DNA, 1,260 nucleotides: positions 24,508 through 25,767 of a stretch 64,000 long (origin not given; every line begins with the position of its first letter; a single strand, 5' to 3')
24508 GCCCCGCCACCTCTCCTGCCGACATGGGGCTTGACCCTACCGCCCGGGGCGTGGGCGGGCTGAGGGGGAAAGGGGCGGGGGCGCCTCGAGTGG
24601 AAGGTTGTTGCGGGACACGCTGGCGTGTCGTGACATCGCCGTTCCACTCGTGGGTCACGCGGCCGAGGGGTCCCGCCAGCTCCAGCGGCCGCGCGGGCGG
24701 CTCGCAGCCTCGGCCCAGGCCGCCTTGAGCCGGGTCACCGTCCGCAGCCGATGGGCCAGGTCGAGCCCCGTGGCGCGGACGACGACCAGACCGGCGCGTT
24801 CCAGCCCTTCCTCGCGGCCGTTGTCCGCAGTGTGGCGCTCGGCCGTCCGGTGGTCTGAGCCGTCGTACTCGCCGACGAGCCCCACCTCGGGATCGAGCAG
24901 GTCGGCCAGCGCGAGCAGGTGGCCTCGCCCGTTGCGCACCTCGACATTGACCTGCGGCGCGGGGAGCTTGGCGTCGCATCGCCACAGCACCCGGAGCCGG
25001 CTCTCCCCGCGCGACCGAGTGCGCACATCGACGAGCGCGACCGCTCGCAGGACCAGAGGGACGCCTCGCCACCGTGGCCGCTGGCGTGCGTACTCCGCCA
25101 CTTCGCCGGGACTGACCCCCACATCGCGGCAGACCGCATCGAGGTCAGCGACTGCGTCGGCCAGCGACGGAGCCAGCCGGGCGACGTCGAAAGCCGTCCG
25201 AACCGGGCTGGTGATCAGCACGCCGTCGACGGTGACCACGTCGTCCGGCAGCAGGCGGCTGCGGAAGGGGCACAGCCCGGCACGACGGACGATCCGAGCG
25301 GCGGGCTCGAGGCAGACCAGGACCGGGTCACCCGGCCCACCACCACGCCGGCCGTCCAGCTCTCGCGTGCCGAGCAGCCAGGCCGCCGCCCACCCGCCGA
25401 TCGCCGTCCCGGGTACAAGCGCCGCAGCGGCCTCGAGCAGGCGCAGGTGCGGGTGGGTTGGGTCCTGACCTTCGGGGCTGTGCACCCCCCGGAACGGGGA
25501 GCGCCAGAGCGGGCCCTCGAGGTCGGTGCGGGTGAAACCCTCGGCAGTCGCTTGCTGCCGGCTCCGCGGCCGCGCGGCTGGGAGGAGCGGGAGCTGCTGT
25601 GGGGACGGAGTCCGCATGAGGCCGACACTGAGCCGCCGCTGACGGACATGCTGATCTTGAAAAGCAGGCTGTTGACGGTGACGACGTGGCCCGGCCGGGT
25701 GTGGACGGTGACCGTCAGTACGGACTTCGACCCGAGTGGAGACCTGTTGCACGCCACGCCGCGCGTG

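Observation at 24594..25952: Three same-orientation copies of a 57-bp triple-arm palindromic repeat bracket a DUF559 endonuclease-like gene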

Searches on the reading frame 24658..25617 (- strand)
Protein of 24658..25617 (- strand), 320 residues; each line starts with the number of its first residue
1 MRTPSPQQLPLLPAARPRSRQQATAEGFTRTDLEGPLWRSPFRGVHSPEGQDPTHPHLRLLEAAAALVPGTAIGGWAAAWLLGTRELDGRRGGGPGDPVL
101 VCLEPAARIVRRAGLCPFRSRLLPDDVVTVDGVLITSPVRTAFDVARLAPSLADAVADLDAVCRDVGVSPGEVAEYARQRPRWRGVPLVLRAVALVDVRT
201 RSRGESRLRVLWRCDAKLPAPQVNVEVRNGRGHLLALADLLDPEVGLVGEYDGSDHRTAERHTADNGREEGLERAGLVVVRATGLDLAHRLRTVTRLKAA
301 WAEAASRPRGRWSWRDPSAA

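Call 8: search_protein_families(library=pfam, proteins=[window:24658-25617:-], max_evalue=0.01)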
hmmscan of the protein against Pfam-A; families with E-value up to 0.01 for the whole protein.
window:24658-25617:- (320 aa): 1 family
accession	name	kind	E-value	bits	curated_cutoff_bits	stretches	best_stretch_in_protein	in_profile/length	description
PF09407.15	AbiEi_1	-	0.0029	18.2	22.2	1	73-181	20-129/142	AbiEi antitoxin C-terminal domain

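Call 9: find_encoding_contigs(protein=window:24658-25617:-, flank=10000, max_places=10)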
Protein window:24658-25617:- (320 aa): 9 contigs read that carry it; 9 places shown.
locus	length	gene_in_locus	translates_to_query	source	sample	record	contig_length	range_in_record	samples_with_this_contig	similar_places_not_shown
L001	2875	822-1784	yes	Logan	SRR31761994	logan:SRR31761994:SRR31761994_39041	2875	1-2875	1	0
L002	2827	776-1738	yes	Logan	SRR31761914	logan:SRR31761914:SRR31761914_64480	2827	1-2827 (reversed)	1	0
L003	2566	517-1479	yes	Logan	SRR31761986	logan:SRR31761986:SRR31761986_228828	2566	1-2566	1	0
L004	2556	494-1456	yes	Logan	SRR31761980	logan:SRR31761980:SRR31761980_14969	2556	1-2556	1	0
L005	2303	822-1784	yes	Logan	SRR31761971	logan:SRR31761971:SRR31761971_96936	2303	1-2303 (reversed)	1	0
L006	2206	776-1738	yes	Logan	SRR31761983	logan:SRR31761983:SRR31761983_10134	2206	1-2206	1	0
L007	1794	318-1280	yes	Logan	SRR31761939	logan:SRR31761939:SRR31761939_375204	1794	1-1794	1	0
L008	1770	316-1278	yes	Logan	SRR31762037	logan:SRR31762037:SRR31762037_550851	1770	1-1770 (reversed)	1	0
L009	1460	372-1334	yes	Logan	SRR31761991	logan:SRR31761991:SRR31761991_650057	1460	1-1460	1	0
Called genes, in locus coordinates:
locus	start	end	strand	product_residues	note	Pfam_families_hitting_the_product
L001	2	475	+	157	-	?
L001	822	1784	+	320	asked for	PF09407:AbiEi_1 (weak)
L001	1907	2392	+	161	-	PF06103:DUF948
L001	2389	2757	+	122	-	PF19664:DUF6167 (weak)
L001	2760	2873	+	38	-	?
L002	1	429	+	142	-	?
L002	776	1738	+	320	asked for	PF09407:AbiEi_1 (weak)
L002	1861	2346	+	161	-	PF06103:DUF948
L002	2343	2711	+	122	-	PF19664:DUF6167 (weak)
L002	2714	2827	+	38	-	?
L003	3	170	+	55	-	?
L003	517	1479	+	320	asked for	PF09407:AbiEi_1 (weak)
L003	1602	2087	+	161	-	PF06103:DUF948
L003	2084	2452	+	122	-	PF19664:DUF6167 (weak)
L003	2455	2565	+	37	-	?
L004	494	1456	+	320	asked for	PF09407:AbiEi_1 (weak)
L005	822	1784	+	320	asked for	PF09407:AbiEi_1 (weak)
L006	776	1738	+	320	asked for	PF09407:AbiEi_1 (weak)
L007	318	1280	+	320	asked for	PF09407:AbiEi_1 (weak)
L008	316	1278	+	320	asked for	PF09407:AbiEi_1 (weak)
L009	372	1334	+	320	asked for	PF09407:AbiEi_1 (weak)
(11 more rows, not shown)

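Call 10: search_protein_families(library=ncbifam, proteins=[window:24658-25617:-], max_evalue=1)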
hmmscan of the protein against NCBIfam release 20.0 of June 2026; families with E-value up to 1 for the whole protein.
window:24658-25617:- (320 aa): 0 families

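Call 35: find_homologous_proteins(query=window:24658-25617:-, max_evalue=0.00001)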
Query window:24658-25617:- (320 aa): 67 proteins with E <= 0.00001 among 8000 candidates.
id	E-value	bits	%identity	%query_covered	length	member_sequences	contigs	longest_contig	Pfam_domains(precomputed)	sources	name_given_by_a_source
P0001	4.6e-207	705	100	100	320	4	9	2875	PF09407.17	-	-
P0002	6.4e-136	471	71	99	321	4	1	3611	-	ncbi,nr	ncbi:MAG TPA: hypothetical protein VFR99_06135 [Marmoricola sp.]|nr:hypothetical protein [Marmoricol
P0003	1.7e-76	276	53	92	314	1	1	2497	-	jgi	jgi:hypothetical protein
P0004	2.6e-74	268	51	90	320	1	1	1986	-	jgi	jgi:hypothetical protein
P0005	6.5e-74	267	50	92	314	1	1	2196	-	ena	-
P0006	3.5e-73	265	50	92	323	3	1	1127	-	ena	-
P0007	3.5e-72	261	52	89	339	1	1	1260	PF09407.17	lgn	-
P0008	1.3e-71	260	53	90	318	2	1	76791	-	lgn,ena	-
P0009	3.5e-70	255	46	96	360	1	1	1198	-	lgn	-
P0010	7.6e-70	254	52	87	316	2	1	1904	-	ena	-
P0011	3.6e-69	251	49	92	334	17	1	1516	-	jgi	jgi:hypothetical protein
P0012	4.7e-69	251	53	86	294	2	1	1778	PF09407.17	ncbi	-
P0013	5.2e-69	251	50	93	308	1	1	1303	PF09407.17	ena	-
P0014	6.2e-69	251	51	91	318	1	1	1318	-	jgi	-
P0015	1.6e-68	249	47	96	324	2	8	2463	-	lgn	-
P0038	3.0e-57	212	46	93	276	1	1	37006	-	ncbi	-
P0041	2.0e-54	203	50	74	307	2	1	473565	-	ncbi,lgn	-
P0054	6.8e-38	149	42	82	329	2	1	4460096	-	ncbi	ncbi:hypothetical protein [Cellulomonas hominis]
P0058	6.2e-34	136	42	87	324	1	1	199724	-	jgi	jgi:hypothetical protein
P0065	5.6e-10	57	34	83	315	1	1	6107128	PF04480.19,PF18741.8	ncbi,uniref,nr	ncbi:DUF559 domain-containing protein [Pseudonocardia sp. C8]|uniref:DUF559 domain-containing protei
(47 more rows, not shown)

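Call 36: find_encoding_contigs(protein=P0002, flank=4000, max_places=2)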
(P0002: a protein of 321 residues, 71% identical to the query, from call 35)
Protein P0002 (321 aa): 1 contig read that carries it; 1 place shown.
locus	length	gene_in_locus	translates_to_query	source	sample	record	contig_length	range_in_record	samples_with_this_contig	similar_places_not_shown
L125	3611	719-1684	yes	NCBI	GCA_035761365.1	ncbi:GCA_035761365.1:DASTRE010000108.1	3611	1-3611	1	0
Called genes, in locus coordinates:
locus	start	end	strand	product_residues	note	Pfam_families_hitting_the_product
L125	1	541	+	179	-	PF12002:MgsA_C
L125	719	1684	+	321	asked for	-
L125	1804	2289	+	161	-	-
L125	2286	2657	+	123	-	PF19664:DUF6167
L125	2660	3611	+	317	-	PF01411:tRNA-synt_2c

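Call 37: find_encoding_contigs(protein=P0008, flank=4000, max_places=2)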
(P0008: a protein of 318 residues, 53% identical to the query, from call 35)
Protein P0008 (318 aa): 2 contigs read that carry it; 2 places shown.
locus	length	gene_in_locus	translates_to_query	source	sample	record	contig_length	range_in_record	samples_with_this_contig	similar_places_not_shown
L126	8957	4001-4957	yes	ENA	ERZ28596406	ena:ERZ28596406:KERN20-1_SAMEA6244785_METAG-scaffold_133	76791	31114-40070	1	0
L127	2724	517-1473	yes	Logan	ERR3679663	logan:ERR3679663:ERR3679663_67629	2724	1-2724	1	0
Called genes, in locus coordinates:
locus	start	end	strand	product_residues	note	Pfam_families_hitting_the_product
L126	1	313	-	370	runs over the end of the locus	PF12849:PBP_like_2, PF01547:SBP_bac_1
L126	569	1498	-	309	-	PF00293:NUDIX, PF00300:His_Phos_1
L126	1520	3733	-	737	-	PF13089:PP_kinase_N, PF02503:PP_kinase, PF17941:PP_kinase_C_1, PF13091:PLDc_2 (faint), PF13090:PP_kinase_C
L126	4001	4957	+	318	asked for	-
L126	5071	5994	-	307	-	PF13527:Acetyltransf_9 (faint), PF00583:Acetyltransf_1 (weak), PF13302:Acetyltransf_3 (faint), PF13673:Acetyltransf_10 (faint), PF08445:FR47 (faint), PF00583:Acetyltransf_1, PF13508:Acetyltransf_7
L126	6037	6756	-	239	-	PF21695:GlnR_1st, PF00486:Trans_reg_C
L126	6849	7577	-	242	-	-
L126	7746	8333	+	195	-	PF01451:LMWPc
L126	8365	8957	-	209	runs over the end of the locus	PF17836:PglD_N, PF00132:Hexapep (faint), PF25087:GMPPB_C (faint)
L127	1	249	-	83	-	?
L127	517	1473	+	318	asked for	-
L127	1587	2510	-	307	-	PF13527:Acetyltransf_9 (faint), PF00583:Acetyltransf_1 (weak), PF13302:Acetyltransf_3 (faint), PF13673:Acetyltransf_10 (faint), PF08445:FR47 (faint), PF00583:Acetyltransf_1, PF13508:Acetyltransf_7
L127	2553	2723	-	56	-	?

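Call 38: find_encoding_contigs(protein=P0041, flank=4000, max_places=2)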
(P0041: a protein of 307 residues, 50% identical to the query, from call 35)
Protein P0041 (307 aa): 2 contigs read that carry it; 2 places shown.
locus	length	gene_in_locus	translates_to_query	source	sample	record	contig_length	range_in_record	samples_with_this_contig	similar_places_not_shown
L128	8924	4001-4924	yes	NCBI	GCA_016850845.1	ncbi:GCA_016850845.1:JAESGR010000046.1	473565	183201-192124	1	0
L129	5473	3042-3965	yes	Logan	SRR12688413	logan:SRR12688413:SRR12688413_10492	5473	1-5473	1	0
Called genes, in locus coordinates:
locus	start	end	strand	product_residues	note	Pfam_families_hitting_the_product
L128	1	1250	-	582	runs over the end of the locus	PF00115:COX1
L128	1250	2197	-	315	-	PF00116:COX2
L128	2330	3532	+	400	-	PF00266:Aminotran_5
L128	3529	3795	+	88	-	PF01206:TusA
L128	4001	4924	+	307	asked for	-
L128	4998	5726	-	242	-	PF03588:Leu_Phe_trans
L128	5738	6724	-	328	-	PF00294:PfkB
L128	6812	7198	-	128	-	PF01521:Fe-S_biosyn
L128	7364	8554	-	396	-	PF02595:Gly_kinase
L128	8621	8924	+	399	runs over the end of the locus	PF02445:NadA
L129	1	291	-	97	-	?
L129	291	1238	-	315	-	PF00116:COX2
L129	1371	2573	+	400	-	PF00266:Aminotran_5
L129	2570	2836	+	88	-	PF01206:TusA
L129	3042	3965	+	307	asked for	-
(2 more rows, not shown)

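Call 39: find_encoding_contigs(protein=P0054, flank=4000, max_places=2)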
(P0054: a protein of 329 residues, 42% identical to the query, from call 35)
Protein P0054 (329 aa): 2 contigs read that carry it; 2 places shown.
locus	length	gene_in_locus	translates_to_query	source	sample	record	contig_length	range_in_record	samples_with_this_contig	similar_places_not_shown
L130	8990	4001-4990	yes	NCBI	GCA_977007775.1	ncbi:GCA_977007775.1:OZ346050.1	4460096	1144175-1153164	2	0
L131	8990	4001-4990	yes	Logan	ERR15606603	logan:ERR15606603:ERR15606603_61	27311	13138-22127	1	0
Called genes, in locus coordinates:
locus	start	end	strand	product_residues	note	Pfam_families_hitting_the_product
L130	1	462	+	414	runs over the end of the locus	PF00089:Trypsin, PF13365:Trypsin_2, PF00595:PDZ, PF13180:PDZ_2, PF17820:PDZ_6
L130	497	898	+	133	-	PF02416:TatA_B_E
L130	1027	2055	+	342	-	PF00579:tRNA-synt_1b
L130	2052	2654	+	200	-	PF02834:LigT_PEase (weak), PF13563:2_5_RNA_ligase2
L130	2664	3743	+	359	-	PF03631:Virul_fac_BrkB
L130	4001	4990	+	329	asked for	-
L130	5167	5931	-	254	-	PF13085:Fer2_3, PF13237:Fer4_10, PF12838:Fer4_7 (weak), PF13183:Fer4_8, PF13534:Fer4_17 (weak)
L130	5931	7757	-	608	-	PF00890:FAD_binding_2, PF03486:HI0933_like (faint), PF02910:Succ_DH_flav_C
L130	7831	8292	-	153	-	PF01127:Sdh_cyt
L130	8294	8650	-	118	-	PF01127:Sdh_cyt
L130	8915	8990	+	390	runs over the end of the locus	PF00483:NTP_transferase, PF22640:ManC_GMP_beta-helix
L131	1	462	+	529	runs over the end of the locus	PF00089:Trypsin, PF13365:Trypsin_2, PF00595:PDZ, PF13180:PDZ_2, PF17820:PDZ_6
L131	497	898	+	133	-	PF02416:TatA_B_E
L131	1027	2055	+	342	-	PF00579:tRNA-synt_1b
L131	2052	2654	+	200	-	PF02834:LigT_PEase (weak), PF13563:2_5_RNA_ligase2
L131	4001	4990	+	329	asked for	-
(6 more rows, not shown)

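Call 44: find_encoding_contigs(protein=P0058, flank=3000, max_places=1)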
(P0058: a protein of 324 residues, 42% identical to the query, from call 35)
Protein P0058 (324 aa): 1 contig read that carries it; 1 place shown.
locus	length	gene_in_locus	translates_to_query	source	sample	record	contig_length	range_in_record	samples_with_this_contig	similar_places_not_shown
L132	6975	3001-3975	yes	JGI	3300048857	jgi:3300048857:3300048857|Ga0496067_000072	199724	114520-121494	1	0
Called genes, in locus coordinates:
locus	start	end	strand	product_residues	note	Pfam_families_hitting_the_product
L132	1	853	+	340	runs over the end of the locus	PF00579:tRNA-synt_1b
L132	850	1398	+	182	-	PF02834:LigT_PEase, PF13563:2_5_RNA_ligase2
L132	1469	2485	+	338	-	PF03631:Virul_fac_BrkB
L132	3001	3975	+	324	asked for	-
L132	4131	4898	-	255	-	PF13085:Fer2_3, PF13237:Fer4_10, PF12838:Fer4_7 (weak), PF13183:Fer4_8, PF13534:Fer4_17 (weak)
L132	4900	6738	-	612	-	PF00890:FAD_binding_2, PF01946:Thi4 (faint), PF03486:HI0933_like (faint), PF02910:Succ_DH_flav_C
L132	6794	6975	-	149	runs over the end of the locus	PF01127:Sdh_cyt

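Call 45: find_encoding_contigs(protein=P0065, flank=3000, max_places=1)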
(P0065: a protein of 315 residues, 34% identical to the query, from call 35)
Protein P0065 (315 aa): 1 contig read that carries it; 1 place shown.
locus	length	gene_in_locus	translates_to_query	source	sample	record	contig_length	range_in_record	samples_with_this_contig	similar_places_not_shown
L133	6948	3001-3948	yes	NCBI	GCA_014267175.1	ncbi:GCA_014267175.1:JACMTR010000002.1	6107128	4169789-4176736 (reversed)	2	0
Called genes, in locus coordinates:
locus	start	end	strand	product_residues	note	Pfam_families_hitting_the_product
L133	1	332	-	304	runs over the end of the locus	PF05138:PaaA_PaaC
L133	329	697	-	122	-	PF06243:PaaB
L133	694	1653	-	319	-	PF05138:PaaA_PaaC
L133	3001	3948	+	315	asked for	PF04480:DUF559 (weak), PF18741:MTES_1575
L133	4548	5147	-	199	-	PF00440:TetR_N, PF16859:TetR_C_11 (weak), PF17932:TetR_C_24, PF21597:TetR_C_43 (faint)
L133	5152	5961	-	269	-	PF00378:ECH_1, PF16113:ECH_2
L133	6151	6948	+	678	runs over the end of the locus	PF00171:Aldedh, PF01575:MaoC_dehydratas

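Call 46: find_encoding_contigs(protein=P0038, flank=3000, max_places=1)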
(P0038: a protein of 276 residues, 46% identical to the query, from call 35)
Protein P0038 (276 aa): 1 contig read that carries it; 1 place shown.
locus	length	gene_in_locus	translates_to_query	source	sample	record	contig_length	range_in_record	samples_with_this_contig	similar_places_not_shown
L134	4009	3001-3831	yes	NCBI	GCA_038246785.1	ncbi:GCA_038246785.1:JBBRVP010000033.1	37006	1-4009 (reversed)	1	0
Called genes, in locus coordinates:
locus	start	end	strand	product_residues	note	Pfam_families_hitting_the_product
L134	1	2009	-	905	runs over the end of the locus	PF01411:tRNA-synt_2c, PF07973:tRNA_SAD, PF02272:DHHA1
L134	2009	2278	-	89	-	PF19664:DUF6167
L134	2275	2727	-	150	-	PF06103:DUF948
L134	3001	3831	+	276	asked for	-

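Call 51: predict_structure(alignment_id=A2)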
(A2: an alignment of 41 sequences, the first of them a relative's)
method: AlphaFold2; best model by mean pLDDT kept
length: 320 residues; sequences in the alignment: 41
mean_pLDDT: 93.5   pTM: 0.89
mean pLDDT of the five models: 93.5, 93.2, 93.2, 93.1, 92.8
residues with pLDDT >= 90: 284; 70-90: 18; 50-70: 7; < 50: 11
segments of 3 or more residues with pLDDT < 50: 1-10
pLDDT, mean of each block of 10 residues (from residue 1): 45 76 95 96 95 95 97 98 96 88 96 95 97 98 98 98 98 98 98 98 97 98 98 97 98 80 91 98 95 98 97 89
secondary structure, 60 per line:
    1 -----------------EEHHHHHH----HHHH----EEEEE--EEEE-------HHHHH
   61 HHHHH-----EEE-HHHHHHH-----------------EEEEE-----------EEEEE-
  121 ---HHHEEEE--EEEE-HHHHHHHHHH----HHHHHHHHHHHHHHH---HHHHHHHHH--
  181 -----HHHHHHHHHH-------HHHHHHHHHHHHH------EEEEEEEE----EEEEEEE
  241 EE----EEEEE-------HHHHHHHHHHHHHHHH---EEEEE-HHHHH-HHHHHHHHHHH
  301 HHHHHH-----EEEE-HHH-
elements in order: H20-25 H30-33 E38-42 E45-48 H56-65 E71-73 H75-81 E99-103 E115-119 E127-130 E133-136 H138-147 H152-166 H170-178 H186-195 H203-215 E222-229 E234-242 E247-251 H259-274 E278-282 H284-288 H290-306 E312-315

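Call 55: fold_search(model_id=the predicted structure, library=pdb)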
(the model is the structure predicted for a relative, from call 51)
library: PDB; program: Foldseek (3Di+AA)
matches with E <= 10: 115; with E <= 0.001: 0
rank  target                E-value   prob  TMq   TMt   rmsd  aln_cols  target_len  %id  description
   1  9g6k_L9               1.5e-02  0.95  0.26  0.18  17.4       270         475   10  LSU structure derived from the LSU sample of the mitoribosome from T. gondii. (released 2024-12-11)
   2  9i05_Xr               4.4e-02  0.84  0.22  0.16  15.3       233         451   14  Cryo-EM structure of the large subunit of the mitochondrial ribosome from Toxoplasma gondii (released 2025-06-11)
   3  9i05_Xv               2.3e-01  0.23  0.19  0.15  15.7       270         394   10  Cryo-EM structure of the large subunit of the mitochondrial ribosome from Toxoplasma gondii (released 2025-06-11)
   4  9i05_Xi               6.4e-01  0.16  0.20  0.15  17.7       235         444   16  Cryo-EM structure of the large subunit of the mitochondrial ribosome from Toxoplasma gondii (released 2025-06-11)
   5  4ok0_B                8.4e-01  0.23  0.22  0.29  11.7       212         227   11  Crystal structure of putative nucleotidyltransferase from H. pylori (released 2014-04-09)
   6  6b7p_B                1.4e+00  0.03  0.12  0.12  17.2       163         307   10  Crystal structure of Legionella effector sdeD (lpg2509) (released 2018-04-18)
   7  4i1t                  1.5e+00  0.08  0.18  0.26  11.2       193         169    9  Crystal structure of the cap-snatching endonuclease from Pichinde virus (released 2014-02-26)
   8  6b7o_A                1.5e+00  0.04  0.10  0.11  12.1       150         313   15  Crystal structure of Legionella effector sdeD (lpg2509) H67A in complex with ADP-ribosylated Ubiquitin (released 2018-04-18)
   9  3r3p_B                1.8e+00  0.72  0.25  0.72   3.4       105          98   13  Homing Endonuclease I-Bth0305I Catalytic Domain (released 2011-10-05)
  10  5zum_B                1.9e+00  0.02  0.11  0.08  18.7       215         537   12  Structure of dipeptidyl-peptidase III from Corallococcus sp. strain EGB (released 2019-06-12)
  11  5j1p                  2.0e+00  0.06  0.16  0.26  13.6       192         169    9  Lassa virus L protein cap-snatching endonuclease. Bound to two manganese ions (released 2016-06-29)
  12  3iml_D                2.0e+00  0.04  0.09  0.09  11.5        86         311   14  Crystal Structure Of S-Adenosylmethionine Synthetase From Burkholderia Pseudomallei (released 2009-09-22)
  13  4o8s                  2.3e+00  0.14  0.22  0.29  11.3       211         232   11  Crystal structure of JHP933 from Helicobacter pylori (released 2014-09-10)
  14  3f4d_A                2.4e+00  0.13  0.11  0.11   7.1        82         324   12  Crystal structure of organophosphorus hydrolase from Geobacillus stearothermophilus strain 10 (released 2009-08-18)
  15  5a5h_D                2.4e+00  0.02  0.13  0.17  14.5       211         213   11  The crystal structure of the GST-like domains complex of EPRS C92SC105SC123S mutant-AIMP2 (released 2016-06-29)
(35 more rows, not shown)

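Call 56: search_solved_structures(query=A2, max_evalue=10, show_alignments=2)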
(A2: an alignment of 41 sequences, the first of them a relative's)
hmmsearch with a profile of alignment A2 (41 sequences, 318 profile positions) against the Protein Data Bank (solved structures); distinct sequences matched with E-value up to 10: 6.
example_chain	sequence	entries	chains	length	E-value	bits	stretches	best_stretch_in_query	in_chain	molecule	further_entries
3hrl_A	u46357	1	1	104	5.9e-06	28.7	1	231-295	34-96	Endonuclease-Like Protein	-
4oky_C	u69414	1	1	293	0.011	18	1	222-291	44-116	Restriction endonuclease PvuRts1 I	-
4oq2_A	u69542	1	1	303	0.011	18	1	222-291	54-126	Restriction endonuclease PvuRts1 I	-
7fhm_A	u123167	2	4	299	0.14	14.3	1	145-184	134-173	Probable periplasmic iron-transport lipoprotein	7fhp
4pm4_A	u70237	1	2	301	0.15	14.3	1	145-184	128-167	Iron complex transporter substrate-binding protein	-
9pr8_A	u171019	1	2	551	0.48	12.6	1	14-104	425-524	Germination-specific protease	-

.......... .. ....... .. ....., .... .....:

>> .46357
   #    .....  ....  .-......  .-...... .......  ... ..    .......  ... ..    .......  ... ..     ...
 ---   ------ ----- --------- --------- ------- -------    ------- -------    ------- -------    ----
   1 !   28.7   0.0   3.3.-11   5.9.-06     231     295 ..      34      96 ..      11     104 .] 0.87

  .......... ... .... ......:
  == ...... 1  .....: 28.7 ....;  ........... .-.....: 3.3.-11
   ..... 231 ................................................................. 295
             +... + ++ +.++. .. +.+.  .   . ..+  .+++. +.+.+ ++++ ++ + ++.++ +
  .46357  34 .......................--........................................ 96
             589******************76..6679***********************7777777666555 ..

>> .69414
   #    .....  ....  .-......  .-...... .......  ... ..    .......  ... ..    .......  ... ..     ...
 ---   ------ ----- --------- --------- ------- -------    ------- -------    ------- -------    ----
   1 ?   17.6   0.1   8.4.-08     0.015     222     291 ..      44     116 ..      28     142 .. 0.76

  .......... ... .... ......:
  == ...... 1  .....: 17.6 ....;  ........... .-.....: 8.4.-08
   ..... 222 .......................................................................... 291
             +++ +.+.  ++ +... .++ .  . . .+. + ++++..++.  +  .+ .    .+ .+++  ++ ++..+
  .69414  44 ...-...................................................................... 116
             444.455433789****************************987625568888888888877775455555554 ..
